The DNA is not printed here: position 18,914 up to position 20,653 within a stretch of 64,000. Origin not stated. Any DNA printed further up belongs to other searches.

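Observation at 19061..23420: Tandem triplicated sulfatases with near-identical termini and hypervariable internal cassettes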

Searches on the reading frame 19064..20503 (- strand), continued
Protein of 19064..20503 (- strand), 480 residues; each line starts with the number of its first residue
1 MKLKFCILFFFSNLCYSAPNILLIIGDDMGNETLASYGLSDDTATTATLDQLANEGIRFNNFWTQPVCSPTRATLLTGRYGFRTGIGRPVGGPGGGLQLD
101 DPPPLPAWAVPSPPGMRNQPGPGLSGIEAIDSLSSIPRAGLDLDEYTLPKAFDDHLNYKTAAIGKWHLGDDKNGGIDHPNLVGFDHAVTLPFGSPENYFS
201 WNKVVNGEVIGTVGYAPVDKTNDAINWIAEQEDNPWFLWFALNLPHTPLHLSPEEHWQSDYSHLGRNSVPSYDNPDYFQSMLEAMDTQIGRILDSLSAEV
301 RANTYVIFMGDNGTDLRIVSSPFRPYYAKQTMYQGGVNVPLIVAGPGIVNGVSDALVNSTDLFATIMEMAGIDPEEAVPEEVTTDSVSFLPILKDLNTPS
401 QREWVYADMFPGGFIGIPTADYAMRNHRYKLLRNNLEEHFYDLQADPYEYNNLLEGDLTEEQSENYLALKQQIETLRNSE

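Call 46: predict_structure(alignment_id=A3)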
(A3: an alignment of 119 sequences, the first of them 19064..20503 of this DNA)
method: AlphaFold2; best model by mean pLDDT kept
length: 480 residues; sequences in the alignment: 119
mean_pLDDT: 90.9   pTM: 0.92
mean pLDDT of the five models: 90.9, 89.3, 88.7, 88.7, 86.6
residues with pLDDT >= 90: 367; 70-90: 71; 50-70: 34; < 50: 8
segments of 3 or more residues with pLDDT < 50: 123-126
pLDDT, mean of each block of 10 residues (from residue 1): 62 68 97 95 96 98 96 97 89 68 90 60 53 74 95 91 93 91 96 87 96 96 98 96 85 95 85 89 98 98 98 92 92 97 98 98 98 96 96 98 97 89 98 96 97 98 98 93
secondary structure, 60 per line:
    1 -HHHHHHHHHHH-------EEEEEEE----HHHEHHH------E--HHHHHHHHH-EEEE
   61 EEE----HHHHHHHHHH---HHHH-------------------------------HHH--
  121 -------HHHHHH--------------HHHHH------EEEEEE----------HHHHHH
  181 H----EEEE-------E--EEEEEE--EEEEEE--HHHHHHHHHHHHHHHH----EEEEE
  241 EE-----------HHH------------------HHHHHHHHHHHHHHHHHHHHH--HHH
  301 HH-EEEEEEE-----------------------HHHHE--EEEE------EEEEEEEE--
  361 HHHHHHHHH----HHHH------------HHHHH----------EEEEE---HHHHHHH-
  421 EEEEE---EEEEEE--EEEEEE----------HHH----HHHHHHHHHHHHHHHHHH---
elements in order: H2-12 E20-26 H47-55 E57-63 H68-77 H81-84 H128-133 H148-152 E159-164 H175-181 E186-189 E200-205 E208-213 H216-231 E236-242 H275-295 H298-302 E304-310 H334-337 E341-344 E351-358 H361-369 H374-377 H390-394 E405-409 H413-419 E421-425 E429-434 E437-442 H460-477

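Call 50: fold_search(model_id=the predicted structure, library=pdb)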
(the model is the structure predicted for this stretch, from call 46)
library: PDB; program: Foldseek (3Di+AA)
matches with E <= 10: 529; with E <= 0.001: 413
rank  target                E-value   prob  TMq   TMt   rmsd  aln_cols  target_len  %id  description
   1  6psm_D                1.9e-28  1.00  0.71  0.76   5.2       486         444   25  Crystal structure of PsS1_19B C77S in complex with kappa-neocarrabiose (released 2019-09-25)
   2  9fo1                  2.9e-28  1.00  0.72  0.77   6.5       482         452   27  Family S1_16 sulfatase from metagenomic dataset AMOR (released 2025-01-22)
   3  6psm_A                7.0e-28  1.00  0.71  0.75   5.3       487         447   24  Crystal structure of PsS1_19B C77S in complex with kappa-neocarrabiose (released 2019-09-25)
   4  6psm_F                8.8e-28  1.00  0.70  0.75   5.2       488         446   24  Crystal structure of PsS1_19B C77S in complex with kappa-neocarrabiose (released 2019-09-25)
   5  1n2l_A                9.8e-28  1.00  0.70  0.70   3.9       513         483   24  Crystal structure of a covalent intermediate of endogenous human arylsulfatase A (released 2003-12-23)
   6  6psm_C                1.8e-27  1.00  0.71  0.75   5.2       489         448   24  Crystal structure of PsS1_19B C77S in complex with kappa-neocarrabiose (released 2019-09-25)
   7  6prm_D                2.0e-27  1.00  0.72  0.77   5.4       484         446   24  Crystal structure of apo PsS1_19B (released 2019-09-25)
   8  1n2k_A                2.0e-27  1.00  0.70  0.69   3.8       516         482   25  Crystal structure of a covalent intermediate of endogenous human arylsulfatase A (released 2003-12-23)
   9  9bau_A                2.0e-27  1.00  0.69  0.68   5.8       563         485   20  Structure of S1_15B, a lambda-carrageenan specific sulfatase, in complex with galactose-6-sulfate (released 2025-08-27)
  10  6prm_A                5.0e-27  1.00  0.71  0.76   5.2       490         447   24  Crystal structure of apo PsS1_19B (released 2019-09-25)
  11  6bia_C                5.9e-27  1.00  0.70  0.74   3.3       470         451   24  Crystal structure of Ps i-CgsB (released 2018-03-14)
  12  6b0j_B                6.7e-27  1.00  0.70  0.74   3.3       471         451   24  Crystal structure of Ps i-CgsB in complex with k-i-k-neocarrahexaose (released 2018-03-14)
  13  6bia_B                7.5e-27  1.00  0.68  0.72   4.9       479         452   23  Crystal structure of Ps i-CgsB (released 2018-03-14)
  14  6b0j_A                8.4e-27  1.00  0.70  0.74   3.4       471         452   24  Crystal structure of Ps i-CgsB in complex with k-i-k-neocarrahexaose (released 2018-03-14)
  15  9hh2_A                8.4e-27  1.00  0.69  0.71   4.3       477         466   22  Crystal structure of the family S1_19 carrageenan sulfatase ZgCgsA from Zobellia galactanivorans in complex with hybri (released 2025-06-04)
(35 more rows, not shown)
